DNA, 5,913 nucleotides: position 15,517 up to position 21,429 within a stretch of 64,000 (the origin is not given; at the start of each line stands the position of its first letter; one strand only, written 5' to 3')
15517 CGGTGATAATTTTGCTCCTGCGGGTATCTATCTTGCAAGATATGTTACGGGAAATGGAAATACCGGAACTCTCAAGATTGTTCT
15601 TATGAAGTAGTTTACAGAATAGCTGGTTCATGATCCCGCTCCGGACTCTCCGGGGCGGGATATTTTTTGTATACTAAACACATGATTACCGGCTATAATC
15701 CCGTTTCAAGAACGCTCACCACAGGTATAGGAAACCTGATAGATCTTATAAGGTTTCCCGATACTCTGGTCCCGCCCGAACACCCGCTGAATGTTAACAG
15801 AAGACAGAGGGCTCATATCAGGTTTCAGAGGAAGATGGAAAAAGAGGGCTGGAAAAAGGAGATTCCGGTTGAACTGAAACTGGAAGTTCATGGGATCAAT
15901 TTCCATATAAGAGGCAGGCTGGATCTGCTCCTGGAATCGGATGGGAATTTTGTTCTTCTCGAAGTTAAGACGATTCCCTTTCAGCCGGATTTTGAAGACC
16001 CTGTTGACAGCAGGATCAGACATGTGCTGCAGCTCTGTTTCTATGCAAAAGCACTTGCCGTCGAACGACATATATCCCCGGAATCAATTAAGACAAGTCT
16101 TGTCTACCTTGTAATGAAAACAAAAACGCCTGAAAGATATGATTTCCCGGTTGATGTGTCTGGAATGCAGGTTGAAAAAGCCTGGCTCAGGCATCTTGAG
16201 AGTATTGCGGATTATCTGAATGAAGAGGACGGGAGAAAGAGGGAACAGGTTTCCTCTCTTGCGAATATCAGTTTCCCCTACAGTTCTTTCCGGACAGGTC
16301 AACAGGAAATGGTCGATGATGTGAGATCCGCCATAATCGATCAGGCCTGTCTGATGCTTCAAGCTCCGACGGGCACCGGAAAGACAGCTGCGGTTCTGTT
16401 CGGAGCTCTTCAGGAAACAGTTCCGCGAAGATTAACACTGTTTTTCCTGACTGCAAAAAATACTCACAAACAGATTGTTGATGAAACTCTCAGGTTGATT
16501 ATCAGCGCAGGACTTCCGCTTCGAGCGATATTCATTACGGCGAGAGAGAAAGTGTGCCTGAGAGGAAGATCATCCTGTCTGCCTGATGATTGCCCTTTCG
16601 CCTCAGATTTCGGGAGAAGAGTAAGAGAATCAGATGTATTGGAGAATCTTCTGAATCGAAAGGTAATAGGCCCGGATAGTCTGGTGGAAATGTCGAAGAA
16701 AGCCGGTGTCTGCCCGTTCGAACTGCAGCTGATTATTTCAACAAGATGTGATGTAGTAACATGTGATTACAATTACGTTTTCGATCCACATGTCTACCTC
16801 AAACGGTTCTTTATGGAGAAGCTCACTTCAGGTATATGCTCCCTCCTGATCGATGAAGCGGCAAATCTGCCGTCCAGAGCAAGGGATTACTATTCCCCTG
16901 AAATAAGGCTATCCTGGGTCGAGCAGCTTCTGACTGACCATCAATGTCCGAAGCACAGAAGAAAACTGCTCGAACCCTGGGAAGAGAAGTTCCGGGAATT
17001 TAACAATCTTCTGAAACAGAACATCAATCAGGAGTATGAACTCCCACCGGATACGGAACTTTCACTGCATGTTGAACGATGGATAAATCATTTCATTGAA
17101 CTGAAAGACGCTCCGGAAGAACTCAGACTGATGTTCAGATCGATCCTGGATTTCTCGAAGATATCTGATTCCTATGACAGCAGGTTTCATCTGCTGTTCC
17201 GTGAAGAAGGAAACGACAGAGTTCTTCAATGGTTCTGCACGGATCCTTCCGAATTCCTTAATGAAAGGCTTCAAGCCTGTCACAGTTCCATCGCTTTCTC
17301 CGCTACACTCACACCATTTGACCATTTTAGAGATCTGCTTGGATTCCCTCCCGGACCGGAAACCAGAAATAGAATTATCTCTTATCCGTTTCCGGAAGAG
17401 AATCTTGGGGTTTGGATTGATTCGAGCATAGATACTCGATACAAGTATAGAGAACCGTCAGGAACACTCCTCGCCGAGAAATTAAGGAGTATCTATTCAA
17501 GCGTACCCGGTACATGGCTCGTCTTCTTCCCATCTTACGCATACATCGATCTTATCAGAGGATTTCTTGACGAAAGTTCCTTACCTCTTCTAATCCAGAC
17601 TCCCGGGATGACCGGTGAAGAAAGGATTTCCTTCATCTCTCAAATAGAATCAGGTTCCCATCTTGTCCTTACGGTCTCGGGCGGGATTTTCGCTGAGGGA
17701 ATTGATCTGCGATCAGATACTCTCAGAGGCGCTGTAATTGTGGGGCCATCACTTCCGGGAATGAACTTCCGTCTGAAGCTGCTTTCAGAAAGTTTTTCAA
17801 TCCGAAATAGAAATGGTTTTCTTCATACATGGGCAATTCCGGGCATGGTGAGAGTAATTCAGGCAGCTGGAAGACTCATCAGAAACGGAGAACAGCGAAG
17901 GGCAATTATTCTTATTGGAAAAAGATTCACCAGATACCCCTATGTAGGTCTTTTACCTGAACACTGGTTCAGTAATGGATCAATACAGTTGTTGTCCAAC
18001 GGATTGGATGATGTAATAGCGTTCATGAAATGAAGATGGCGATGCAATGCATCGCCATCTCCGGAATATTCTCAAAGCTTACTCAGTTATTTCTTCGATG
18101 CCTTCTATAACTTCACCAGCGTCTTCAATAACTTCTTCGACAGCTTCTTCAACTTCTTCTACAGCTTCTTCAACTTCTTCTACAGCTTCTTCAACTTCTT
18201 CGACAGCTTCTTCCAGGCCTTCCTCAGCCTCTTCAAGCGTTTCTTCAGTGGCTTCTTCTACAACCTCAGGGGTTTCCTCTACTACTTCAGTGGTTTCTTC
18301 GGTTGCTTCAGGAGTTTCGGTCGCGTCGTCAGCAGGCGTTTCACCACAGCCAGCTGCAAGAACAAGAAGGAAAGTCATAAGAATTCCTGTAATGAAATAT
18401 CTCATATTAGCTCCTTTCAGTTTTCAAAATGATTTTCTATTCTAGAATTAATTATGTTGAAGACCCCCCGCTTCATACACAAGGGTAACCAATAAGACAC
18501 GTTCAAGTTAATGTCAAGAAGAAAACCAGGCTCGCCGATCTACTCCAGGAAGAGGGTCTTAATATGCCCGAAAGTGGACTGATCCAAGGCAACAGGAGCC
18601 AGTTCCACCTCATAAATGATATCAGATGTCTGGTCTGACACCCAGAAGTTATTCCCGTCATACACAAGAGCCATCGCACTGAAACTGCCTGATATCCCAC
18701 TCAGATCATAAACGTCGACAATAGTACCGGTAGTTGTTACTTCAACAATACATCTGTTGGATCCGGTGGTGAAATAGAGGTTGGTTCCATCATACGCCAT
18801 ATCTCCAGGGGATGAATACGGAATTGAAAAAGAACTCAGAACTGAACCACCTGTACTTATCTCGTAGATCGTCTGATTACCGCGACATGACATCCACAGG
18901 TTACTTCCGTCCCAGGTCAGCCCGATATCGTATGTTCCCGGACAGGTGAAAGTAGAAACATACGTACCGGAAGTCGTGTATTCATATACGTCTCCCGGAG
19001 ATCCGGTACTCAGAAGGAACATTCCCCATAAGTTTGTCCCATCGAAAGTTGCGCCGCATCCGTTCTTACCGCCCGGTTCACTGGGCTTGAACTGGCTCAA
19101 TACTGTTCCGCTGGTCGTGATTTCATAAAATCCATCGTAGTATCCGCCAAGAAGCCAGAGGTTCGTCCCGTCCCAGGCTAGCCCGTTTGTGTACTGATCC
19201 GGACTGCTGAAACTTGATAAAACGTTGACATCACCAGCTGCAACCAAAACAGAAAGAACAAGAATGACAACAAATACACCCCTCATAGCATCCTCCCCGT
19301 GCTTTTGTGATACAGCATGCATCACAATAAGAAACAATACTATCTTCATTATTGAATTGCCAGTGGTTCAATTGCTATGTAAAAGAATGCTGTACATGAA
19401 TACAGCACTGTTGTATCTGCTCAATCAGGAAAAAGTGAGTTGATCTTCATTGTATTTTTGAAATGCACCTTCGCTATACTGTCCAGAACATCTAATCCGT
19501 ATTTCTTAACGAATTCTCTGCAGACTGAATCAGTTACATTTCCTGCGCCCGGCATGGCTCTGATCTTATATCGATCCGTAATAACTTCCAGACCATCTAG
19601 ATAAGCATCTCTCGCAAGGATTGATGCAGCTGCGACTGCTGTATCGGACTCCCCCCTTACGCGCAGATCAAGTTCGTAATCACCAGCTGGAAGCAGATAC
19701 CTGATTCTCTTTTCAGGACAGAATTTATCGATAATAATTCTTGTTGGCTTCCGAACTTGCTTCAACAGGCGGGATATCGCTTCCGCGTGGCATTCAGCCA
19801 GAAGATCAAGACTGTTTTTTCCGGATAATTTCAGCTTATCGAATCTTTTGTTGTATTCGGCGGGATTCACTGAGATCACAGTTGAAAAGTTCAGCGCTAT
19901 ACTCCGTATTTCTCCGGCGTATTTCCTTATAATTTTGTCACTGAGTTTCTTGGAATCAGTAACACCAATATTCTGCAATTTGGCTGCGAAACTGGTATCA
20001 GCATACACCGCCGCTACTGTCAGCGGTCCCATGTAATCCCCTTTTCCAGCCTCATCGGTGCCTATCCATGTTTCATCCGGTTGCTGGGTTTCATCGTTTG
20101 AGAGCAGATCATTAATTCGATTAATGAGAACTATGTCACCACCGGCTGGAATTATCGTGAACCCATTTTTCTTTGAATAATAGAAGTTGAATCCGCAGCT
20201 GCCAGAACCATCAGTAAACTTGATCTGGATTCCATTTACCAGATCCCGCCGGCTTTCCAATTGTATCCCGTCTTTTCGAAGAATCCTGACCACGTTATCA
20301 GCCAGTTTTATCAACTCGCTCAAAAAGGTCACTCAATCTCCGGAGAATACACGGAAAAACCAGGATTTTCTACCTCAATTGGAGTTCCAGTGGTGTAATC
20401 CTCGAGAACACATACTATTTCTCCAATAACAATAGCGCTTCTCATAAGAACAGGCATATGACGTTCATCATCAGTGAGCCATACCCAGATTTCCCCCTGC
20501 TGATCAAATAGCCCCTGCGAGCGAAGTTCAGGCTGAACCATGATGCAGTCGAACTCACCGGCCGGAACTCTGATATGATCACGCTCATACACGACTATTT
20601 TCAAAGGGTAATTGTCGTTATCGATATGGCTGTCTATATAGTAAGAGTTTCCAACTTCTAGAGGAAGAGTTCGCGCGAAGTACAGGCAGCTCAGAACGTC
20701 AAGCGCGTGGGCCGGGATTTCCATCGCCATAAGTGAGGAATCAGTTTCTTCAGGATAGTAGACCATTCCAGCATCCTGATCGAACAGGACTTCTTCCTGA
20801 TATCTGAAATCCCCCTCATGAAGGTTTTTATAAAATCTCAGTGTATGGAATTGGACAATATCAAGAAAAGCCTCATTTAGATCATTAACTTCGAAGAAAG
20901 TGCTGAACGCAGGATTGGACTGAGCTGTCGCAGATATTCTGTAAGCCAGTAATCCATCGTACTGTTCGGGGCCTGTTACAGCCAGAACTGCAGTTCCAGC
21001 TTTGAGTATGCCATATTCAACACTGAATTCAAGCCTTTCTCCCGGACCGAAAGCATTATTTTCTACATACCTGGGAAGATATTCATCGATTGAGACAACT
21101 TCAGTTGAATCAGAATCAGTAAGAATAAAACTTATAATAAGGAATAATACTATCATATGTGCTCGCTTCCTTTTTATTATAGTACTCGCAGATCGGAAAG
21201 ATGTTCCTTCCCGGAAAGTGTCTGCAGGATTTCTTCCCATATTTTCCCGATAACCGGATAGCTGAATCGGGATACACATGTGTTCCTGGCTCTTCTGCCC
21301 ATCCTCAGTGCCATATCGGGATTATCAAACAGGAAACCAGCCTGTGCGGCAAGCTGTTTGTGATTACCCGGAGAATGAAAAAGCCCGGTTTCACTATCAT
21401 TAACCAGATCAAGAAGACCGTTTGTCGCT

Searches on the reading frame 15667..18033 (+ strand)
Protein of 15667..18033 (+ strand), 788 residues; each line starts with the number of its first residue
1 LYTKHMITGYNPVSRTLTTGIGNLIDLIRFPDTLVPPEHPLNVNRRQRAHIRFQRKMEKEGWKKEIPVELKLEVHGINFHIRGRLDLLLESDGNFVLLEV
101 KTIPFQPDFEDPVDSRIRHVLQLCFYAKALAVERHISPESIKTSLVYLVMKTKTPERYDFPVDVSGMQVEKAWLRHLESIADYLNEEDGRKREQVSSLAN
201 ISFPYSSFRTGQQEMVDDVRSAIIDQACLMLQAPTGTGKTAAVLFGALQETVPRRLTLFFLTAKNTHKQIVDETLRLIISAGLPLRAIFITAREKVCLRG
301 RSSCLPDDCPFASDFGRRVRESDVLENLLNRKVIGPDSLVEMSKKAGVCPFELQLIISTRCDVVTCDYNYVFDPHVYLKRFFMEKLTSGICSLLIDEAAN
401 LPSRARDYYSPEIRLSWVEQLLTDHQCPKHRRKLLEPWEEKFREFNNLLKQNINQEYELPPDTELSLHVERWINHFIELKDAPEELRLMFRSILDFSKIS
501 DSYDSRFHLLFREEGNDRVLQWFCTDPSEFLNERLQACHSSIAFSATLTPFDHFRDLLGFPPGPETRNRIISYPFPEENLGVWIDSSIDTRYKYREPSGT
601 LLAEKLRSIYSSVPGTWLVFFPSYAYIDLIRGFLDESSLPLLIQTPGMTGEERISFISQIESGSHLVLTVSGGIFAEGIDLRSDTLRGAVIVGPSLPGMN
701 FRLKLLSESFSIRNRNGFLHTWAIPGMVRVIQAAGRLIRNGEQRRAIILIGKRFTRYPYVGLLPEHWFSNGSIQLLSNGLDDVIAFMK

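Call 4: search_protein_families(library=pfam, proteins=[window:15667-18033:+], max_evalue=0.01)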
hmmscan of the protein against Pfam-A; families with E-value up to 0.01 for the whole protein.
window:15667-18033:+ (788 aa): 6 families
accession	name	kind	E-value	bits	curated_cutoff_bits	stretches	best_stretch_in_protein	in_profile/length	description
PF13307.12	Helicase_C_2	-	3.1e-24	86.3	25.3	1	607-767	2-167/170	Helicase C-terminal domain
PF06733.21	DEAD_2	-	2.4e-11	44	21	1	292-414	53-168/172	DEAD_2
PF06777.17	HBB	-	7.9e-09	35.9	30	1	499-593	101-189/190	Helical and beta-bridge domain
PF12705.13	PDDEXK_1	-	2.8e-08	34.4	22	1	50-185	95-225/247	PD-(D/E)XK nuclease superfamily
PF00270.35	DEAD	-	4.3e-05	23.8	26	1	222-286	10-77/167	DEAD/DEAH box helicase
PF04851.21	ResIII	-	0.0021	18.4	22.5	1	208-274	4-73/164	Type III restriction enzyme, res subunit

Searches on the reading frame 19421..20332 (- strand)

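Call 61: search_protein_families(library=pfam, proteins=[window:19421-20332:-], max_evalue=0.00001)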
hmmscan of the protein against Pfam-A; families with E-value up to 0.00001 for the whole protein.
window:19421-20332:- (303 aa): 1 family
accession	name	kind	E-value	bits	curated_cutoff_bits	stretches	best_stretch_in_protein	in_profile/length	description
PF01351.25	RNase_HII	-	1.3e-32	113.7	25.8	1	90-294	1-199/199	Ribonuclease HII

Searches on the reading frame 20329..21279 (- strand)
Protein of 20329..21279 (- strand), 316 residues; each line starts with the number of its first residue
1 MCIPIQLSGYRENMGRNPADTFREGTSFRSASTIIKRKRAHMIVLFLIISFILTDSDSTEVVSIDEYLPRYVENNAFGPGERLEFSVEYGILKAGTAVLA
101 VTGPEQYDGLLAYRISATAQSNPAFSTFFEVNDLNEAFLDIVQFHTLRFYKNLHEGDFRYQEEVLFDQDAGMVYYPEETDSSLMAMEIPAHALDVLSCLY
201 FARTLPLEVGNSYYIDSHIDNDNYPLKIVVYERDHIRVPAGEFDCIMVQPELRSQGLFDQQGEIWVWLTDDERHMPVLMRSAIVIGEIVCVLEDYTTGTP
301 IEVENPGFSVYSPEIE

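Call 61: search_protein_families(library=pfam, proteins=[window:20329-21279:-], max_evalue=0.00001)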
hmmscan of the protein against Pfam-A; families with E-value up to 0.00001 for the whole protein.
window:20329-21279:- (316 aa): 1 family
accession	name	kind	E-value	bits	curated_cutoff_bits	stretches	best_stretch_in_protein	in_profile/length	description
PF11306.15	DUF3108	-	3.1e-35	122.3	26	1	85-292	2-208/209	Protein of unknown function (DUF3108)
